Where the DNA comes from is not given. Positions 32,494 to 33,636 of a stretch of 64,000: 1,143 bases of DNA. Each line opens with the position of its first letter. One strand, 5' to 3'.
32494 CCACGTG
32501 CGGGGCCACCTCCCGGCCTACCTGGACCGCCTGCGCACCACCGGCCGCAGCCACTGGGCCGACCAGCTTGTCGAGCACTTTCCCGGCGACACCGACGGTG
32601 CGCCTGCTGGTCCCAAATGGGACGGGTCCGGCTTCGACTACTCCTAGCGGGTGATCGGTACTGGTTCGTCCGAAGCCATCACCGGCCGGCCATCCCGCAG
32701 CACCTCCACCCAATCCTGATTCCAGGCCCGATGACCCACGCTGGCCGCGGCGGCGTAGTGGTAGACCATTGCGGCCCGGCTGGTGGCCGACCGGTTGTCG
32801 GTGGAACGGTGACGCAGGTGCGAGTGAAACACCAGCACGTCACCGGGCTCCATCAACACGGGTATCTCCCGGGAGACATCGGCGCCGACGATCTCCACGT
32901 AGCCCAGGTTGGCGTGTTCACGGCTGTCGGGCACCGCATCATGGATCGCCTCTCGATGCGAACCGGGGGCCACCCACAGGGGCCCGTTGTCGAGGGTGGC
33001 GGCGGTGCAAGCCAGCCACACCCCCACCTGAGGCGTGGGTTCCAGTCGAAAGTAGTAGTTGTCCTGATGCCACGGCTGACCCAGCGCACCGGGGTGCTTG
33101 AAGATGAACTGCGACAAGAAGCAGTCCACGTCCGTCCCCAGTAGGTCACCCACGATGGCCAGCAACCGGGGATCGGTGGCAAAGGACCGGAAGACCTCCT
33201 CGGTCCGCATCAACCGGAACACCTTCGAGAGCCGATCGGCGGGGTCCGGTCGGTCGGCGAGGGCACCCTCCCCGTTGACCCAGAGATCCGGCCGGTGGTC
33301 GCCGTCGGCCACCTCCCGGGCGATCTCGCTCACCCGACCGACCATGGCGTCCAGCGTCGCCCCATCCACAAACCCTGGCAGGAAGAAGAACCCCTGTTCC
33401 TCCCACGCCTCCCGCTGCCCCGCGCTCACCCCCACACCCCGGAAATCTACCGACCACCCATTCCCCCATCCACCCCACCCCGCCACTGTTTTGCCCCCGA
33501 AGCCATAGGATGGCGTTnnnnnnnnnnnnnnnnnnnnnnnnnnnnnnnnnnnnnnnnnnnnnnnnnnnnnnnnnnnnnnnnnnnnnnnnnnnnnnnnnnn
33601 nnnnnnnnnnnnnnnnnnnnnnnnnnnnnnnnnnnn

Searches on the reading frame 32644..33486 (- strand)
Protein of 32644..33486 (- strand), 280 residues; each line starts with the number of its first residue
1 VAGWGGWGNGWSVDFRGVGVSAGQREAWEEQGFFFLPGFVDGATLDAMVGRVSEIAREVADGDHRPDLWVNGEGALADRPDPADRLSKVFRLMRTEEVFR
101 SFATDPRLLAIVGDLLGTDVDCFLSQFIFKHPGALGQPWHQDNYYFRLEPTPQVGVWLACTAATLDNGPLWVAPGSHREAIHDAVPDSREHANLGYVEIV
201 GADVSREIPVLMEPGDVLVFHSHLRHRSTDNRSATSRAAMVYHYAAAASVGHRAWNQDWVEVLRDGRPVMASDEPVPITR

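Call 4: search_protein_families(library=pfam, proteins=[window:32644-33486:-], max_evalue=0.01)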
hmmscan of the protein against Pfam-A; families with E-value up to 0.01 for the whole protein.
window:32644-33486:- (280 aa): 1 family
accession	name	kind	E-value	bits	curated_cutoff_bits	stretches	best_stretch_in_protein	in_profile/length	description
PF05721.19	PhyH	-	3e-34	119.6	22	1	28-239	1-213/213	Phytanoyl-CoA dioxygenase (PhyH)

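Call 13: find_related_loci(query=window:32644-33486:-, collection=genome_contigs, flank=10000)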
Query window:32644-33486:- (280 aa) in genome_contigs; peptide patterns used: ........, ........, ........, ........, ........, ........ (x = any residue, [..] = any of these).
142 stretches matched a pattern; 108 encode a relative of the query (tblastn E <= 1e-3); the best 80 are kept; 80 distinct loci.
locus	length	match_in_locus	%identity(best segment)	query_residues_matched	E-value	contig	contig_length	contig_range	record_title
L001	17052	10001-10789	70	18-280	6e-116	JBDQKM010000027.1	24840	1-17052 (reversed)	MAG: Acidimicrobiales bacterium isolate SFB_27D_19FebDec_coas_23 k141_4419053_length_24840_cov_18.0000, whole genome sho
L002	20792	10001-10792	66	15-278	3e-115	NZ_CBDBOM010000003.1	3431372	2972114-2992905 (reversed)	MAG: Candidatus Poriferisocius sp. isolate 6cc4a3fc-7d21-471c-8f5b-206ccb7f2e02 contig_3, whole genome shotgun sequence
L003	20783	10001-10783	68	18-278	2e-115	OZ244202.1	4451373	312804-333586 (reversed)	MAG: Acidimicrobiales bacterium isolate c26384db-3239-4ddf-b8ae-d2c5db579604 genome assembly, chromosome: 1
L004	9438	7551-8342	66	15-278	3e-115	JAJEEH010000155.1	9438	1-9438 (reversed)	MAG: Acidimicrobiia bacterium isolate p16x34bins.22 k141_304068, whole genome shotgun sequence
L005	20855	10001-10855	66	2-280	9e-115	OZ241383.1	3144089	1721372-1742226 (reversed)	MAG: Acidimicrobiales bacterium isolate a90f8c27-fa5a-4faf-816a-670666cf7771 genome assembly, chromosome: 1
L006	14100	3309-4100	66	15-278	2e-114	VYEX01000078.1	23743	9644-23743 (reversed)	MAG: Acidimicrobiia bacterium isolate SB0677_bin_11 NODE_766_length_23743_cov_39.113517, whole genome shotgun sequence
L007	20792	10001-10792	65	15-278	2e-114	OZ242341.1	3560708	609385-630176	MAG: Candidatus Poriferisocius sp. isolate 0ce05ba1-728e-4541-870e-a511d1e8f405 genome assembly, chromosome: 1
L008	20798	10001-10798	65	13-278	4e-114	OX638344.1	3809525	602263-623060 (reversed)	MAG: uncultured Acidimicrobiales bacterium isolate f043cee6-6750-45b5-b834-f9289512c0be genome assembly, chromosome: 1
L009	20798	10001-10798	65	13-278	9e-114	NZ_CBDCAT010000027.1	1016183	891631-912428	MAG: Candidatus Poriferisocius sp. isolate 6a58050e-6236-4a06-828a-e3003a3fcb77 contig_27, whole genome shotgun sequence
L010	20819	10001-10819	63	6-278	1e-113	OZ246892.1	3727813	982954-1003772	MAG: Acidimicrobiales bacterium isolate 3c6b77ed-a9df-485c-af98-3e10d3554373 genome assembly, chromosome: 1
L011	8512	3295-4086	66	15-278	2e-113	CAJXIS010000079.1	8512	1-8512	MAG TPA_asm: uncultured Acidimicrobiaceae bacterium isolate SRR5494785_bin.46_MetaBAT_v2.12.1_MAG genome assembly, conti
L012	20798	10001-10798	65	13-278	1e-113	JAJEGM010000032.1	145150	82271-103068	MAG: Acidimicrobiia bacterium isolate p16x57bins.12 k141_823345, whole genome shotgun sequence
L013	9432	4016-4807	66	15-278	7e-113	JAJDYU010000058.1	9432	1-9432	MAG: Acidimicrobiia bacterium isolate jk18x34bins.52 k141_384716, whole genome shotgun sequence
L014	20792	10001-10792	66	15-278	6e-113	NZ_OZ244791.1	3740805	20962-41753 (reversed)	MAG: Candidatus Poriferisocius sp. isolate cde17ac8-0948-4364-bd42-6cfd40f4f062 chromosome 1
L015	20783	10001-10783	65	18-278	1e-112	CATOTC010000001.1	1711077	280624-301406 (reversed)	MAG: uncultured Acidimicrobiales bacterium isolate 8df1c292-23c6-49f7-a3bb-af87a3525af3 genome assembly, contig: contig_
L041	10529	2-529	76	103-278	3e-85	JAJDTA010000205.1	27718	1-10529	MAG: Acidimicrobiia bacterium isolate jk18x11bins.4 k141_119815, whole genome shotgun sequence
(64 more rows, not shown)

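Call 26: search_protein_families(library=padloc, proteins=[L008:9190-9561:+, L014:9525-9959:+, L009:8532-9851:+, L010:1837-5187:-, L010:5139-7010:-, L010:6953-8179:-, L009:3861-8027:-, L041:4258-6303:-, L041:6296-8776:-, L041:8773-10515:-], max_evalue=0.00001)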
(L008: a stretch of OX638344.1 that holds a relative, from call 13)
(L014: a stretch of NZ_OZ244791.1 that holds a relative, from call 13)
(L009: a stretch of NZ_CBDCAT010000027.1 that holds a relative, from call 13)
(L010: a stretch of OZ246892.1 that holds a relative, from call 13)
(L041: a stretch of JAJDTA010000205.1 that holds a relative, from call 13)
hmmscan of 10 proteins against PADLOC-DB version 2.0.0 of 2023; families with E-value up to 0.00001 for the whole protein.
L008:9190-9561:+ (123 aa): 0 families

L014:9525-9959:+ (144 aa): 0 families

L009:8532-9851:+ (439 aa): 0 families

L010:1837-5187:- (1116 aa): 16 families
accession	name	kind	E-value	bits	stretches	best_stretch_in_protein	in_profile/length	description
PDLC03830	ZacC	-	0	1040.8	1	22-1109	5-1016/1019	-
PDLC04556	PDC-M27C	-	3.8e-21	73.1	1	929-988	744-803/892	-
PDLC04554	PDC-M27C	-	4.7e-17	59.5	1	930-989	758-817/1217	-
PDLC04555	PDC-M27C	-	2.4e-12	44.4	1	933-988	498-553/656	-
PDLC02621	DrmD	-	5.8e-12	42.7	1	943-989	581-627/1040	DrmD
PDLC02843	DpdE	-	7.7e-11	38.6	0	943-990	622-668/1091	DpdE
PDLC02500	BrxHI|BrxHII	-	8.3e-11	39.1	1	942-986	531-574/933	BrxHI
PDLC02623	DrmD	-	8.7e-11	38.3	1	919-992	558-630/1040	DrmD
PDLC02572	DrmA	-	4.2e-09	32.9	1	943-986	579-622/1043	DrmA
PDLC02634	DrmD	-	6.2e-09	32.2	1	933-988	532-586/900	DrmD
PDLC02619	DrmD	-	9.5e-09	31.9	1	943-986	492-534/872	DrmD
PDLC02840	DpdE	-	3.4e-08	30.2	0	944-988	613-656/1091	DpdE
PDLC02504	BrxHI|BrxHII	-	7.1e-08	28.8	1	943-986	539-582/971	BrxHII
PDLC02633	DrmD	-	1e-07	28.3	1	942-989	585-632/839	DrmD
PDLC02846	DpdE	-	2.2e-06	23.8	0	943-988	618-663/1034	DpdE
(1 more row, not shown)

L010:5139-7010:- (623 aa): 1 family
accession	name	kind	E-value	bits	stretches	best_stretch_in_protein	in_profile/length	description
PDLC03829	ZacB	-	7.9e-141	468.8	1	20-614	1-579/586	-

L010:6953-8179:- (408 aa): 1 family
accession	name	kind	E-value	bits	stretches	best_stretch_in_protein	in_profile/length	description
PDLC03828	ZacA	-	4.9e-105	350.4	1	8-404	3-393/396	-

L009:3861-8027:- (1388 aa): 9 families
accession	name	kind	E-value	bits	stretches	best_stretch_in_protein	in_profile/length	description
PDLC03597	REase_MTase_IIG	-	0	1199.3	1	2-1377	26-1393/1646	Type IIG restriction enzyme-methyltransferase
PDLC03051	REase_MTase_I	-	3.7e-241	801.3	1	23-1336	56-1344/1591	Type I restriction enzyme-methyltransferase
PDLC03621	REase_MTase_IIG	-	5.8e-71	237.8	1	700-1321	168-756/1024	Type IIG restriction enzyme-methyltransferase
PDLC03631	REase_MTase_IIG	-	8.9e-33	111.3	1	790-1325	267-779/1086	Type IIG restriction enzyme-methyltransferase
PDLC03610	REase_MTase_IIG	-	8.5e-24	81.7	2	1050-1343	566-826/1096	Type IIG restriction enzyme-methyltransferase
PDLC02707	PbeA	-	3.5e-16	56.9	1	503-585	557-635/672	PbeA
PDLC04134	mad2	-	7.3e-12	42.8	1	707-1161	129-462/492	mads_2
PDLC02704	PbeA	-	3.4e-11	40.4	1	501-587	569-651/682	PbeA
PDLC02706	PbeA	-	9.5e-08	29.1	1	522-586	614-678/722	PbeA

L041:4258-6303:- (681 aa): 5 families
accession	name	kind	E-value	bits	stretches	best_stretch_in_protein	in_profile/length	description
PDLC02506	BrxL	-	6.4e-214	710.1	1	7-490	4-488/680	BrxL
PDLC02508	BrxL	-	1.1e-189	630.1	1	9-540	2-530/698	BrxL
PDLC02509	BrxL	-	2e-114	381.2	2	158-482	197-526/535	BrxL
PDLC02505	BrxL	-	1e-69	233.7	1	11-469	4-471/482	BrxL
PDLC02507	BrxL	-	1.3e-52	177.2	1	18-461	21-463/482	BrxL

L041:6296-8776:- (826 aa): 12 families
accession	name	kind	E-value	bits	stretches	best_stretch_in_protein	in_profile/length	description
PDLC02561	PglZ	-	1.7e-84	282.5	1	8-804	7-825/840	PglZ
PDLC02559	PglZ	-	1.7e-79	266.1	1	4-812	4-851/860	PglZ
PDLC02548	PglZ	-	8e-63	211.1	2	227-704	261-745/961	PglZ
PDLC02547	PglZ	-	6.3e-52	174.8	1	199-719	218-749/855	PglZ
PDLC02564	PglZ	-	1.1e-50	170.9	1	198-714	219-743/855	PglZ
PDLC02563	PglZ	-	5.4e-29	99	1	355-702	366-714/831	PglZ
PDLC02551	PglZ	-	3.6e-27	92.9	1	351-744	361-773/856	PglZ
PDLC02566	PglZ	-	8.4e-26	88.4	1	345-707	355-685/774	PglZ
PDLC02557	PglZ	-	6.9e-18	62.2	1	441-705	450-715/834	PglZ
PDLC02553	PglZ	-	1.5e-14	51.2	1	441-700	484-747/868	PglZ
PDLC02545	PglZ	-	5.5e-10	36.3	1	553-716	493-651/750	PglZ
PDLC02562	PglZ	-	1.6e-09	34.8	1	441-698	473-726/730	PglZ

L041:8773-10515:- (580 aa): 9 families
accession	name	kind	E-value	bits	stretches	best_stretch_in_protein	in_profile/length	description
PDLC02527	PglX|PglXI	-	6.2e-67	224.3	1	2-574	767-1263/1332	PglX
PDLC02532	PglX|PglXI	-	2.8e-58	195.7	2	308-574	348-597/682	PglX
PDLC02521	PglX|PglXI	-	6.5e-31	105.2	2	1-325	706-953/1174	PglX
PDLC03600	REase_MTase_IIG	-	1e-24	84.6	2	1-236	720-943/1205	Type IIG restriction enzyme-methyltransferase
PDLC02516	PglX|PglXI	-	2.6e-24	83.8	2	2-175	109-281/593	PglX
PDLC02517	PglX|PglXI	-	1.9e-14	51.1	1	1-82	236-317/707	PglX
PDLC02518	PglX|PglXI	-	4.4e-14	49.2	1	2-186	733-910/1412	PglX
PDLC02524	PglX|PglXI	-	1.2e-10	38.5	1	2-171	517-684/722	PglX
PDLC02523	PglX|PglXI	-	6e-09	32.2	1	412-557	1049-1207/1428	PglX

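Call 27: search_protein_families(library=pfam, proteins=[L008:9190-9561:+, L014:9525-9959:+, L009:8532-9851:+, L010:1837-5187:-, L010:5139-7010:-, L010:6953-8179:-, L009:3861-8027:-, L009:2697-3383:-, L015:8839-9960:+], max_evalue=0.001)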
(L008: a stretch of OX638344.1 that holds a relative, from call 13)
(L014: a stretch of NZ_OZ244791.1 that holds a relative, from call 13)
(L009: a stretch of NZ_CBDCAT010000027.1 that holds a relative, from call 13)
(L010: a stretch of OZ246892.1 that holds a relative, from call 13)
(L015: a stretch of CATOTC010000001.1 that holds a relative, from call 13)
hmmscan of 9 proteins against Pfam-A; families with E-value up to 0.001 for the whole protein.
L008:9190-9561:+ (123 aa): 1 family
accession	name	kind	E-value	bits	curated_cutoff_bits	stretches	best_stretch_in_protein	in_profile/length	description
PF02604.26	PhdYeFM_antitox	-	2.7e-10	40.3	29.8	1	30-71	2-43/74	Antitoxin Phd_YefM, type II toxin-antitoxin system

L014:9525-9959:+ (144 aa): 1 family
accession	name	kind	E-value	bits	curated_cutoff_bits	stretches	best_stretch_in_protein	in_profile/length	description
PF01850.27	PIN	-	8.1e-08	33.3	23.6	1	9-129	2-116/120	PIN domain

L009:8532-9851:+ (439 aa): 2 families
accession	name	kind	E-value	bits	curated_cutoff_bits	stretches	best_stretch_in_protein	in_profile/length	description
PF02720.22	DUF222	-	4.3e-15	56.3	24.4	1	77-333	32-306/306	Domain of unknown function (DUF222)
PF01844.29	HNH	-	1.5e-10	41.5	21.4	1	336-377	1-45/47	HNH endonuclease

L010:1837-5187:- (1116 aa): 2 families
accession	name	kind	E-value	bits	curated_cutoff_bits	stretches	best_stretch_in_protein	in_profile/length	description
PF00271.37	Helicase_C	-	4.2e-07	30.6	23.5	1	930-985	56-109/110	Helicase conserved C-terminal domain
PF00270.35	DEAD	-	0.00061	20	26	0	281-334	117-161/167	DEAD/DEAH box helicase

L010:5139-7010:- (623 aa): 2 families
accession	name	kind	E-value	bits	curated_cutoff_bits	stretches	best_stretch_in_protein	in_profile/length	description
PF13091.12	PLDc_2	-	9e-05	22.8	27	1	331-373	81-120/132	PLD-like domain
PF13090.12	PP_kinase_C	-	0.00094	19.1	25.8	0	332-380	90-138/172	Polyphosphate kinase C-terminal domain 2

L010:6953-8179:- (408 aa): 1 family
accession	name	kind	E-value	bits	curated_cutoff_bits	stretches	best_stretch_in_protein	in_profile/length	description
PF19888.4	DUF6361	-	9e-54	183.4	25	1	8-404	2-387/388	Family of unknown function (DUF6361)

L009:3861-8027:- (1388 aa): 7 families
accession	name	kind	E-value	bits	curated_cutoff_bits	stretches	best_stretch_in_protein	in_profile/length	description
PF22240.1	ISP_coupler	-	1.5e-30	106.6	27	1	686-807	1-121/126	Type ISP restriction-modification enzyme, coupler domain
PF18135.7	Type_ISP_C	-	7.7e-25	88.1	25.9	1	1219-1384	2-150/342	Type ISP C-terminal specificity domain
PF13156.12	Mrr_cat_2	-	1.6e-23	83.4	22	1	21-133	9-120/127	Restriction endonuclease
PF04851.21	ResIII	-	7e-15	55.8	22.5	1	148-339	3-162/164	Type III restriction enzyme, res subunit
PF00271.37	Helicase_C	-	7.5e-08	33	23.5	1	453-567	14-109/110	Helicase conserved C-terminal domain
PF04471.18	Mrr_cat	-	9.7e-08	32.6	21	1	26-117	17-105/115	Restriction endonuclease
PF00270.35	DEAD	-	2.2e-06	27.9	26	1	172-339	19-160/167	DEAD/DEAH box helicase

L009:2697-3383:- (228 aa): 1 family
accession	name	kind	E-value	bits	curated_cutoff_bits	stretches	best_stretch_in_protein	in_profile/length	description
PF18135.7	Type_ISP_C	-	1.3e-47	163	25.9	1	17-198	166-341/342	Type ISP C-terminal specificity domain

L015:8839-9960:+ (373 aa): 2 families
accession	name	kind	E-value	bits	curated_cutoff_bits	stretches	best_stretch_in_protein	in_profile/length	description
PF16701.10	Ad_Cy_reg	-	2.9e-10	40.7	28.6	1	21-182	17-170/186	Adenylate cyclase regulatory domain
PF00211.25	Guanylate_cyc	-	2.9e-08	34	21.9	1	213-357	10-172/183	Adenylate and Guanylate cyclase catalytic domain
